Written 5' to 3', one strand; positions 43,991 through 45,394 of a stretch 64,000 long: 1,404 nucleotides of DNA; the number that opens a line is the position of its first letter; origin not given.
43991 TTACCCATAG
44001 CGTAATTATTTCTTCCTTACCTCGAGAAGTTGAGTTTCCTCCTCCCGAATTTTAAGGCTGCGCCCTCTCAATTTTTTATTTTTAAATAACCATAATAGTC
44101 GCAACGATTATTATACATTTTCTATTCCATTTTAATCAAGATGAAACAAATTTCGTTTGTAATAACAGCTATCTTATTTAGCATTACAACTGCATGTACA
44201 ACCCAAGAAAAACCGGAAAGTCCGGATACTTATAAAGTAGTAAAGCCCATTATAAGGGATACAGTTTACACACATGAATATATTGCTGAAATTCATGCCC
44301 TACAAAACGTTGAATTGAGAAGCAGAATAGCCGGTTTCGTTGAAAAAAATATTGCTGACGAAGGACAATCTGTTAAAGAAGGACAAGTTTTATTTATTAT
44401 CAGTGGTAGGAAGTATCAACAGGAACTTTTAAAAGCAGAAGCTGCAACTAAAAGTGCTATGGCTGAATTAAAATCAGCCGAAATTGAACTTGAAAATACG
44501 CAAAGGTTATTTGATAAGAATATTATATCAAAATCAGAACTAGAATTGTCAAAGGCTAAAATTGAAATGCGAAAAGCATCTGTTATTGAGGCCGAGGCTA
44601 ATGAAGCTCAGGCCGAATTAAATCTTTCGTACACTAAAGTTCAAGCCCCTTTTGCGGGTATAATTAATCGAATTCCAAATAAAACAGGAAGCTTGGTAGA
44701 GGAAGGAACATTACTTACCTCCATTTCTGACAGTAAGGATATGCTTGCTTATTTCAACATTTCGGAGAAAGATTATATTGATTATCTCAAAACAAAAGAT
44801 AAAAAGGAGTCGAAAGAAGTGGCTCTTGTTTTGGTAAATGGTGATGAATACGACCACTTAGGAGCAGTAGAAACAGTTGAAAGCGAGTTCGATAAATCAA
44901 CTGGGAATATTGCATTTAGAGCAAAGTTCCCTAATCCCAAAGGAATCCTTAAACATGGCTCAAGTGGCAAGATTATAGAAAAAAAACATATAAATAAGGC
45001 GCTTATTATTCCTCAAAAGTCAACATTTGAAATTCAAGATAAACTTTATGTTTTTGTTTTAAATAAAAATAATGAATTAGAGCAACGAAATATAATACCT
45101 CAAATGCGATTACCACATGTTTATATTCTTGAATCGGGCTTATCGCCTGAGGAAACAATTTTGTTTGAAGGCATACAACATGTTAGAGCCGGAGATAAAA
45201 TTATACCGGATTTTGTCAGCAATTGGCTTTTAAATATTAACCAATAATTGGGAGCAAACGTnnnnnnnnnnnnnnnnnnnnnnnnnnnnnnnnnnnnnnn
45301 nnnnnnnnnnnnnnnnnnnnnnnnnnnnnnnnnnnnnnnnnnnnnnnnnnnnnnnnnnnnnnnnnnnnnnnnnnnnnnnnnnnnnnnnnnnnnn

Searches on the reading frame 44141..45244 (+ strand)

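Call 9: search_protein_families(library=pfam, proteins=[window:44141-45244:+], max_evalue=0.00001)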
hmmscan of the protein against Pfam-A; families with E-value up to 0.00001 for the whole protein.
window:44141-45244:+ (368 aa): 4 families
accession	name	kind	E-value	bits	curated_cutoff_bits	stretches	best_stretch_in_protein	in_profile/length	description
PF16576.10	HlyD_D23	-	2.1e-15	57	30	1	57-273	20-211/214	Barrel-sandwich domain of CusB or HlyD membrane-fusion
PF13437.12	HlyD_3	-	1.7e-13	51.7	22.2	1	166-267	1-97/106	HlyD family secretion protein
PF00364.28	Biotin_lipoyl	-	1e-06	28.9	22.1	0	56-87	42-73/73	Biotin-requiring enzyme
PF13533.13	Biotin_lipoyl_2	-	2.3e-06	27.7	29.8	0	74-87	18-31/32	Biotin-lipoyl like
